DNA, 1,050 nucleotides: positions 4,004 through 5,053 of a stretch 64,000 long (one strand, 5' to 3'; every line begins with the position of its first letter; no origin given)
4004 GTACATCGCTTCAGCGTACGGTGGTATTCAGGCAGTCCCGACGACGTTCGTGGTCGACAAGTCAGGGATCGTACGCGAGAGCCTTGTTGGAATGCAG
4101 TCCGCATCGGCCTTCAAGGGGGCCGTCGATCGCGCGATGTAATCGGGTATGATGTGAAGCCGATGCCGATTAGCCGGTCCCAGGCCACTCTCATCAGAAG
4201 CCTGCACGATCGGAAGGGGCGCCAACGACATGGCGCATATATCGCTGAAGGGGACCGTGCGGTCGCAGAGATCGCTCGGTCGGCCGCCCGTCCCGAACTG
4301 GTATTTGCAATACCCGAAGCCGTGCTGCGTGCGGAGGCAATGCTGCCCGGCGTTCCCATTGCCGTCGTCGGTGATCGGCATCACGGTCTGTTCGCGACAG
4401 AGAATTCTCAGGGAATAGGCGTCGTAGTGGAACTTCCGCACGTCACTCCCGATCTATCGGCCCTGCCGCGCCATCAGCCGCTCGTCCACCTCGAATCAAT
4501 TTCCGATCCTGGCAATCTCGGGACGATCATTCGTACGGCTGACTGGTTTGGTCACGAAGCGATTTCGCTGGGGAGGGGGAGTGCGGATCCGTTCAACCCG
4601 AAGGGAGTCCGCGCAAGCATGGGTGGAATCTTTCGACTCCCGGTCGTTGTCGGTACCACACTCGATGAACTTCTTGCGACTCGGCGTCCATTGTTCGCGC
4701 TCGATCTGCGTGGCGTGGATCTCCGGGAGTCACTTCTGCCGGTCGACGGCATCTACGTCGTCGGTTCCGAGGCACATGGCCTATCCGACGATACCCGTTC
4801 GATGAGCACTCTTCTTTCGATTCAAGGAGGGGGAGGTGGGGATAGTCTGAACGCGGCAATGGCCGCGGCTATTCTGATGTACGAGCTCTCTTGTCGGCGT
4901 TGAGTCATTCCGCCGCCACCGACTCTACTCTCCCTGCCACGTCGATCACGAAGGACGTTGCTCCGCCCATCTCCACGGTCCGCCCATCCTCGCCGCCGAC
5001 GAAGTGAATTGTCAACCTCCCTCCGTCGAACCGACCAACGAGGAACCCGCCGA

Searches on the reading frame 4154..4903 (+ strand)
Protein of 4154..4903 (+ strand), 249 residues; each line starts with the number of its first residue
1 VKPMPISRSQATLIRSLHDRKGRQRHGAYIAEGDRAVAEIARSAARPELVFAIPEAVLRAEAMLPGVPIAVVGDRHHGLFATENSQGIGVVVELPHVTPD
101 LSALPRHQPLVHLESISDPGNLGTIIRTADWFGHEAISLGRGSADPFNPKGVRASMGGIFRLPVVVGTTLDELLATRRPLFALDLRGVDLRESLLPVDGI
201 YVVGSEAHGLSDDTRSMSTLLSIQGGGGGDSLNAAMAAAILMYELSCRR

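Call 13: search_protein_families(library=pfam, proteins=[window:4154-4903:+])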
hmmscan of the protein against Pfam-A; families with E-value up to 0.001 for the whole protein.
window:4154-4903:+ (249 aa): 2 families
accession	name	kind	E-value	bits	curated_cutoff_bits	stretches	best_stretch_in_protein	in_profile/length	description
PF00588.24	SpoU_methylase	-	2.3e-26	93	29.7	1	110-243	3-142/142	SpoU rRNA Methylase family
PF22435.1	MRM3-like_sub_bind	-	2.5e-08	34.6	27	1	14-73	7-66/84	MRM3-like substrate binding domain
